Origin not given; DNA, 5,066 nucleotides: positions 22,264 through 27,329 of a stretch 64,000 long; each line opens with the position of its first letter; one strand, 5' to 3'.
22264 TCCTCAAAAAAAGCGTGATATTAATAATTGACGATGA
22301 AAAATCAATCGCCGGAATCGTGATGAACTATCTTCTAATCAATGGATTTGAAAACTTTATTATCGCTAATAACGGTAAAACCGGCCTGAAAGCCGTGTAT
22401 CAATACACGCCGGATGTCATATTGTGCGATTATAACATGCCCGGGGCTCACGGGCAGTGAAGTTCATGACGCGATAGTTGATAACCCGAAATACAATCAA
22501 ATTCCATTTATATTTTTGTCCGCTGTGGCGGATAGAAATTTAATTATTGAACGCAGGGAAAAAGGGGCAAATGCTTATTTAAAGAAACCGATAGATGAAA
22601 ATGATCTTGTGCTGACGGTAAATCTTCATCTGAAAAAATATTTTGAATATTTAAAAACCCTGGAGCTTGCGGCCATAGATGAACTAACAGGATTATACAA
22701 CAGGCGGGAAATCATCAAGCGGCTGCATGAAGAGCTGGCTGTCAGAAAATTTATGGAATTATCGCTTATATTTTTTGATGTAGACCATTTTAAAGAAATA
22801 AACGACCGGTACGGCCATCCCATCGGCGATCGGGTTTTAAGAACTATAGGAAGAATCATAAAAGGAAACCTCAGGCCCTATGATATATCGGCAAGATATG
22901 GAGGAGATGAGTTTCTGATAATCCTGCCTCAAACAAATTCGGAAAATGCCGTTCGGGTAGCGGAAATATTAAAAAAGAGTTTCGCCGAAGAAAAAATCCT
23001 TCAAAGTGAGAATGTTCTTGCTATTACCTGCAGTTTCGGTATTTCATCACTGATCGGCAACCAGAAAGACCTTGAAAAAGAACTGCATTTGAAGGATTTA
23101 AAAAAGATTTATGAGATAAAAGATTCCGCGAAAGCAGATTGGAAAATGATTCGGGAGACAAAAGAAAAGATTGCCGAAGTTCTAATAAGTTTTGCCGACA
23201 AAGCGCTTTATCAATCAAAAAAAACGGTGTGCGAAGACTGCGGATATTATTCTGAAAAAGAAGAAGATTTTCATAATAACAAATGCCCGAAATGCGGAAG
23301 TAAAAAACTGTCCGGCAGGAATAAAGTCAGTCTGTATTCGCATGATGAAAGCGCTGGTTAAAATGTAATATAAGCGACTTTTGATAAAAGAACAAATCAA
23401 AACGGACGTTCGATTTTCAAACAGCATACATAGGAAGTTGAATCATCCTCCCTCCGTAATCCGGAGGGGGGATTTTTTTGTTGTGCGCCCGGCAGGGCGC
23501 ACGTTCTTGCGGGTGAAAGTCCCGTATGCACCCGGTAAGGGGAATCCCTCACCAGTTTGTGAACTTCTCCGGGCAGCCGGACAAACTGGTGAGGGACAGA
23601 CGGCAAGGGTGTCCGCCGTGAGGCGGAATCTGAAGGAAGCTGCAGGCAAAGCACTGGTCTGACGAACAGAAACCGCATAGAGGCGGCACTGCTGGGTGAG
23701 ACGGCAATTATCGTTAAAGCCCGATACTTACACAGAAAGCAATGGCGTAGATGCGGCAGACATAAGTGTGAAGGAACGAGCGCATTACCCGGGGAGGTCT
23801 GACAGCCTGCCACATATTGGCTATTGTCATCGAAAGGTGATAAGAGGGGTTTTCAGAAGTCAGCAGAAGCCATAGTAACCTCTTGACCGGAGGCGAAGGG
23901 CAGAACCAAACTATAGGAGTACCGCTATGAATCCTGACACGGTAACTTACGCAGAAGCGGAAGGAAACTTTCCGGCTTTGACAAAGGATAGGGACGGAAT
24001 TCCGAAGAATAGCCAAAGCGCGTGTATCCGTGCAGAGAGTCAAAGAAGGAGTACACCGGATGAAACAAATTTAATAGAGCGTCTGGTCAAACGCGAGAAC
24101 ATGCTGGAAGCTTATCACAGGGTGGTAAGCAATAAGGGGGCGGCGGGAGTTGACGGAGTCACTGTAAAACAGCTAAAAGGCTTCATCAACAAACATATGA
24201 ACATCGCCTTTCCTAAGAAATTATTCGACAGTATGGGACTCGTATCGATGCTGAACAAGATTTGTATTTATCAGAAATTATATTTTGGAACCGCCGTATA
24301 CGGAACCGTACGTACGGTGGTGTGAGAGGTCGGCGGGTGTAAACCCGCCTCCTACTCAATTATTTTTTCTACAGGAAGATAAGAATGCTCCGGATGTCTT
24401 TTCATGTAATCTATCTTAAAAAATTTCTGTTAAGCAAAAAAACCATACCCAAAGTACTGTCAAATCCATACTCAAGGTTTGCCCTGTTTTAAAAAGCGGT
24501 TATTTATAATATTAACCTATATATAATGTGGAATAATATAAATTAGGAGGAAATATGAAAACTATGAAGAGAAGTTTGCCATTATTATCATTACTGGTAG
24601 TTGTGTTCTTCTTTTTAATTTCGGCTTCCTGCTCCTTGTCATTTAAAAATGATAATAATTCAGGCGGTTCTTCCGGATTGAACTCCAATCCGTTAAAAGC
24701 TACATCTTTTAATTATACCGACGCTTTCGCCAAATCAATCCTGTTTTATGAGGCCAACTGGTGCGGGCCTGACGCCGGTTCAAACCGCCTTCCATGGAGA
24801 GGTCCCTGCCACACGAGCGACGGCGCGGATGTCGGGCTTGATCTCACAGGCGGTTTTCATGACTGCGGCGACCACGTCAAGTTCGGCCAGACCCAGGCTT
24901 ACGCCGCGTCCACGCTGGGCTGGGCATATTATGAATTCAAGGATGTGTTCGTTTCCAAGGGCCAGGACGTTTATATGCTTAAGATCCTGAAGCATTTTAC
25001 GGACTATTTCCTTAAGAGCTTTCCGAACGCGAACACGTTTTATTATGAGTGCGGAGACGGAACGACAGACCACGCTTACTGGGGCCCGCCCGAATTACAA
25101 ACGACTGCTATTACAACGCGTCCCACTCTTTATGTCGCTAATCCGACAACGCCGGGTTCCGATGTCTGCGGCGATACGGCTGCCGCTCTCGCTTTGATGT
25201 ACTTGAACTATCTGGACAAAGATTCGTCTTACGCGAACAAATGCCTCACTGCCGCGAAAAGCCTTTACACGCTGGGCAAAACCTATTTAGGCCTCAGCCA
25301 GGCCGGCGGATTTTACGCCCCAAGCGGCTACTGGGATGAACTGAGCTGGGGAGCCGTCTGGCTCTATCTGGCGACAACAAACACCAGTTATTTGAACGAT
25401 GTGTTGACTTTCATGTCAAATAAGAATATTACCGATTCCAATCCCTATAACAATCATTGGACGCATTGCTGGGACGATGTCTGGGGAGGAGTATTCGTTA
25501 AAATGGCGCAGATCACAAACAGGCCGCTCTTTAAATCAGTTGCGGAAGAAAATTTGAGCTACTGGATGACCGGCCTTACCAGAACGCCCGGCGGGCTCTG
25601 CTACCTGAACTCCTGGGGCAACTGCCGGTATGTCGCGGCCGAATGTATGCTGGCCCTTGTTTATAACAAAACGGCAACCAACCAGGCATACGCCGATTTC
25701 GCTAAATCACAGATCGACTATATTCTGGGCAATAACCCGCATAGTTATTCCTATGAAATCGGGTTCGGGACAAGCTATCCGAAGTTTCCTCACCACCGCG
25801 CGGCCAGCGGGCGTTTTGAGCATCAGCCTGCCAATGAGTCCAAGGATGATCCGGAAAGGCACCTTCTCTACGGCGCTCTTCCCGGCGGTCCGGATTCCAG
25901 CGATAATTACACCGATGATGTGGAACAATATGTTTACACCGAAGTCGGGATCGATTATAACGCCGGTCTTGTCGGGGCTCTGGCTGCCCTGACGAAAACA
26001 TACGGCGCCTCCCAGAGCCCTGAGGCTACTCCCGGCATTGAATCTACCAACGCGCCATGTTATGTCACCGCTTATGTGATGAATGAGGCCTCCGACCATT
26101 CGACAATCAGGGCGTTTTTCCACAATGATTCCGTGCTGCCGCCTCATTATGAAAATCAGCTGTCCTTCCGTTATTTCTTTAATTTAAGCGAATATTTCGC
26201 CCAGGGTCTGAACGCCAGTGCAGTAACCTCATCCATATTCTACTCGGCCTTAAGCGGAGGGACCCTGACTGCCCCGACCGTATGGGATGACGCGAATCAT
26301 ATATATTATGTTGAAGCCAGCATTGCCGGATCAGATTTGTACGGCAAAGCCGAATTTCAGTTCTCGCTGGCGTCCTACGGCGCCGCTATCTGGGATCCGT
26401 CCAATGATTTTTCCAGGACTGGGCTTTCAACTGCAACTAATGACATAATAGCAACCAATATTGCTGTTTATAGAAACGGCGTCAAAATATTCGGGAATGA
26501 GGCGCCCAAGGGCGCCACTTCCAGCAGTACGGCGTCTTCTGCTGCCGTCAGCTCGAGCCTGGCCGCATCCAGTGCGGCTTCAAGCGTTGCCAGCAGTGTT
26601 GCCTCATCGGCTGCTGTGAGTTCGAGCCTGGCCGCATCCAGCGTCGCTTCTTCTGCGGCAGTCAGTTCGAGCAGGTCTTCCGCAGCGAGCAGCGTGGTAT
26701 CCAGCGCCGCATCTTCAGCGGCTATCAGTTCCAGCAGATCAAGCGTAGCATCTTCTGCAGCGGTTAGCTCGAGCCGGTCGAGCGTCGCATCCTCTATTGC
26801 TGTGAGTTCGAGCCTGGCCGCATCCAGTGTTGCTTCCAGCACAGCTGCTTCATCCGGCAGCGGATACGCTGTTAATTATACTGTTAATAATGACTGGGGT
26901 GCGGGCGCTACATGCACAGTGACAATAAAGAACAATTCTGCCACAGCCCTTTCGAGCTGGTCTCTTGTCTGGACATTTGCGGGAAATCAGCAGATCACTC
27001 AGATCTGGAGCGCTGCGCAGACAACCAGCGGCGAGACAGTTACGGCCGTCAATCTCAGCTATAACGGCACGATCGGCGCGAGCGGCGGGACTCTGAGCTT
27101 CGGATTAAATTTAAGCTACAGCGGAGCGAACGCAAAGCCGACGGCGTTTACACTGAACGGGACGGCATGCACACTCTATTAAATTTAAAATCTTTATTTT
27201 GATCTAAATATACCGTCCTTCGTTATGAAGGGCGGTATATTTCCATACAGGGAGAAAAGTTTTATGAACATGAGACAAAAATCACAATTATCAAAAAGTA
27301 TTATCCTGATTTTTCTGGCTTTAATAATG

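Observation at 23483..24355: Class C group II intron with an internally deleted RT ORF, inserted 3 nt after an intrinsic terminator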

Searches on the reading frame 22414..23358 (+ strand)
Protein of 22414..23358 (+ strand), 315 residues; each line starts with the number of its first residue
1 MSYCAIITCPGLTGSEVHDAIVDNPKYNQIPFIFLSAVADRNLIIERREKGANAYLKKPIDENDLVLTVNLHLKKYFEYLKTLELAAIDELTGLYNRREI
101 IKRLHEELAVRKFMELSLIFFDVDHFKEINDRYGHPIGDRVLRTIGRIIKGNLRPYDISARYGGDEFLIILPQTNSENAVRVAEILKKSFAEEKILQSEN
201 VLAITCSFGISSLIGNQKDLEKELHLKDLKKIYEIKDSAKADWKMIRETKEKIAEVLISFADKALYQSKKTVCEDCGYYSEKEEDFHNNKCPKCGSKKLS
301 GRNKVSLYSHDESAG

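Call 6: search_protein_families(library=pfam, proteins=[window:22414-23358:+], max_evalue=0.01)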
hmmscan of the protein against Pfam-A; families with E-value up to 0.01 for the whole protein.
window:22414-23358:+ (315 aa): 6 families
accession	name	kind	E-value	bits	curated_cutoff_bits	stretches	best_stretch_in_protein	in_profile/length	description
PF00990.26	GGDEF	-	6.8e-41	140.2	23.8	1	86-236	1-155/161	Diguanylate cyclase, GGDEF domain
PF00072.30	Response_reg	-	1.5e-06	28.8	30.2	1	10-69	53-110/111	Response regulator receiver domain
PF01155.25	HypA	-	0.0012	19.3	28.9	1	268-299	68-97/112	Hydrogenase/urease nickel incorporation, metallochaperone, hypA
PF09723.15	Zn_ribbon_8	-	0.0041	17.6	34.4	0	273-299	8-37/41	Zinc ribbon domain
PF14599.11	zinc_ribbon_6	-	0.006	16.9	27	0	267-296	26-55/59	Zinc-ribbon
PF13597.11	NRDD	-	0.0089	15.2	26.2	0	267-298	505-531/562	Anaerobic ribonucleoside-triphosphate reductase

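Call 44: find_encoding_contigs(protein=window:22414-23358:+, flank=2500, max_places=6)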
Protein window:22414-23358:+ (315 aa): no gene with exactly this product is on record in the collection.

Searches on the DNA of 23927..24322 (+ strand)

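Call 18: search_rna_families(sources=[L001, L002, L003], threshold=gathering)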
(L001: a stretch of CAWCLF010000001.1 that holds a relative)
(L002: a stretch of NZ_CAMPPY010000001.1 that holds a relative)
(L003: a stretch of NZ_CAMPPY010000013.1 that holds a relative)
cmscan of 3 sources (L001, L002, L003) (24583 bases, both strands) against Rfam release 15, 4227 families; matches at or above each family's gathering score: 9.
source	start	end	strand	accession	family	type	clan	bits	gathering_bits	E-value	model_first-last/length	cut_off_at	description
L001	3684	3854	+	RF02001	group-II-D1D4-3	Intron;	CL00102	134.2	32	6.5e-28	1-170/170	no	Group II catalytic intron D1-D4-3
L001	6570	6642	-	RF00005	tRNA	Gene; tRNA;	CL00001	74.9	29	5.4e-15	1-71/71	no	tRNA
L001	6447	6519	-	RF00005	tRNA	Gene; tRNA;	CL00001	73.1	29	1.6e-14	1-71/71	no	tRNA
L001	3894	3974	+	RF01998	group-II-D1D4-1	Intron;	CL00102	57.1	35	5e-08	1-84/84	no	Group II catalytic intron D1-D4-1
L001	5409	5480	+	RF00029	Intron_gpII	Intron;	-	47.2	40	1.4e-06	1-77/77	no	Group II catalytic intron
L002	5300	5365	+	RF00029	Intron_gpII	Intron;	-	46.7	40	2e-06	1-77/77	no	Group II catalytic intron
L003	5300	5365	+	RF00029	Intron_gpII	Intron;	-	46.7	40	2e-06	1-77/77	no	Group II catalytic intron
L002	3751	3830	+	RF01998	group-II-D1D4-1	Intron;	CL00102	39.3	35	0.00051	1-84/84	no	Group II catalytic intron D1-D4-1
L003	3751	3830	+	RF01998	group-II-D1D4-1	Intron;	CL00102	39.3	35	0.00051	1-84/84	no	Group II catalytic intron D1-D4-1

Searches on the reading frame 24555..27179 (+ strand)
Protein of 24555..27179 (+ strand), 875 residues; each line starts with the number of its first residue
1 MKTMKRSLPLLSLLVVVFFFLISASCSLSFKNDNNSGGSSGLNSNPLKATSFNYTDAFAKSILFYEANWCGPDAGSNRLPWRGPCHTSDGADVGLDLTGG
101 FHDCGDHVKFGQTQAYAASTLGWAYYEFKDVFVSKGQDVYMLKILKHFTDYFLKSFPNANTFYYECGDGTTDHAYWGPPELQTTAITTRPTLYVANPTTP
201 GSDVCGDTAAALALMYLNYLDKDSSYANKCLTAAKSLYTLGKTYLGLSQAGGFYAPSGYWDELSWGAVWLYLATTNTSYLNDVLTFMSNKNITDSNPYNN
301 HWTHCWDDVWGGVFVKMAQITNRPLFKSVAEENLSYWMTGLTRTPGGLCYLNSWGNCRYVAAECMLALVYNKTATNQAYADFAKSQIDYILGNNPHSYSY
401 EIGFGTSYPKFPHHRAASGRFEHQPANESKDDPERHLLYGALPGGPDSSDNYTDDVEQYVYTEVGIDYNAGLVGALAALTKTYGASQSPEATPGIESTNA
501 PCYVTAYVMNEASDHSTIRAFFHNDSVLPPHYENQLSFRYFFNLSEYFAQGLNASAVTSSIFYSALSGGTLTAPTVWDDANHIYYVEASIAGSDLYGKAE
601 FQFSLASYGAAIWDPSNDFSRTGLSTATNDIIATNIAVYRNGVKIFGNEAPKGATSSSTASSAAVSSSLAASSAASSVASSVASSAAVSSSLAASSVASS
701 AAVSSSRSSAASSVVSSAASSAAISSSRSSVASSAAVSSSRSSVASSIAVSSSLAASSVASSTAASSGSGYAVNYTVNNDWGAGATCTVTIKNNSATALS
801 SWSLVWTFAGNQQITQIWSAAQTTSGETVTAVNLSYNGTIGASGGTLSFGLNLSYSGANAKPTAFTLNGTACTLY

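Call 6: search_protein_families(library=pfam, proteins=[window:24555-27179:+], max_evalue=0.01)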
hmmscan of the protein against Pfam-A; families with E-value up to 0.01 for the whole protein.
window:24555-27179:+ (875 aa): 3 families
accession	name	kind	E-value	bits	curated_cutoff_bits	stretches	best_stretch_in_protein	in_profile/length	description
PF00759.25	Glyco_hydro_9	-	3.8e-136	455.4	27.7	1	54-476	1-444/444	Glycosyl hydrolase family 9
PF00553.25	CBM_2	-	7.8e-28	97.2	24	1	773-872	3-101/101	Cellulose binding domain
PF00942.24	CBM_3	-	4.6e-09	37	22.4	1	505-587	2-82/83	Cellulose binding domain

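Call 43: find_encoding_contigs(protein=window:24555-27179:+, flank=2500, max_places=6)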
Protein window:24555-27179:+ (875 aa): no gene with exactly this product is on record in the collection.

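Call 45: find_homologous_proteins(query=window:24555-27179:+, max_evalue=1e-50)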
Query window:24555-27179:+ (875 aa): 2762 proteins with E <= 1e-50 among 8000 candidates; the best 120 are listed.
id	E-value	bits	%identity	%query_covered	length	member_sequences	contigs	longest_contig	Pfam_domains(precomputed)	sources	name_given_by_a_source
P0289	0.0e+0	1948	100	100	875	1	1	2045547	PF00553.26,PF00942.26,PF00759.26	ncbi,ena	-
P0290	0.0e+0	1341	70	74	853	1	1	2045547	PF00553.26,PF00942.26,PF00759.26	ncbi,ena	-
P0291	0.0e+0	1328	69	72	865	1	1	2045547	PF00553.26,PF00942.26,PF00759.26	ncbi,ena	-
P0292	0.0e+0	1200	75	73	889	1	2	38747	PF00942.26,PF00759.26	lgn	-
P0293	0.0e+0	1067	71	70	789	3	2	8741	PF00942.26,PF00759.26,PF18666.8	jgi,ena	-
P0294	0.0e+0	1038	55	98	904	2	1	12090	PF00553.26,PF00942.26,PF00759.26,PF13287.13,PF13290.14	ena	-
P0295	0.0e+0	1036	58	96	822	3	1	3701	PF00553.26,PF00942.26,PF00759.26,PF13287.13,PF13290.14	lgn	-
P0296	0.0e+0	1023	66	68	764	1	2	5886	PF00553.26,PF00942.26,PF00759.26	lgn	-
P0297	0.0e+0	1022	54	96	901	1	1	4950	PF00553.26,PF00942.26,PF00759.26,PF13287.13,PF13290.14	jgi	jgi:endoglucanase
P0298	0.0e+0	1017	64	69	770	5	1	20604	PF00553.26,PF00942.26,PF00759.26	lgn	-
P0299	2.0e-297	1007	64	69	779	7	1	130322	PF00553.26,PF00942.26,PF00759.26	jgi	jgi:endoglucanase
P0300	1.8e-295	1001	61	74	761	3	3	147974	PF00553.26,PF00942.26,PF00759.26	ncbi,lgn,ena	-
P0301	5.7e-295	999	65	74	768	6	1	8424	PF00942.26,PF00759.26,PF18666.8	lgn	-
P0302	7.9e-295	999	54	95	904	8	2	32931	PF00553.26,PF00942.26,PF00759.26,PF13287.13,PF13290.14,PF03174.20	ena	-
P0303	8.4e-295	999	53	94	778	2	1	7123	PF00553.26,PF00942.26,PF00759.26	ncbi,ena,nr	ncbi:MAG TPA: glycoside hydrolase family 9 protein [Bacillota bacterium]|nr:glycoside hydrolase fami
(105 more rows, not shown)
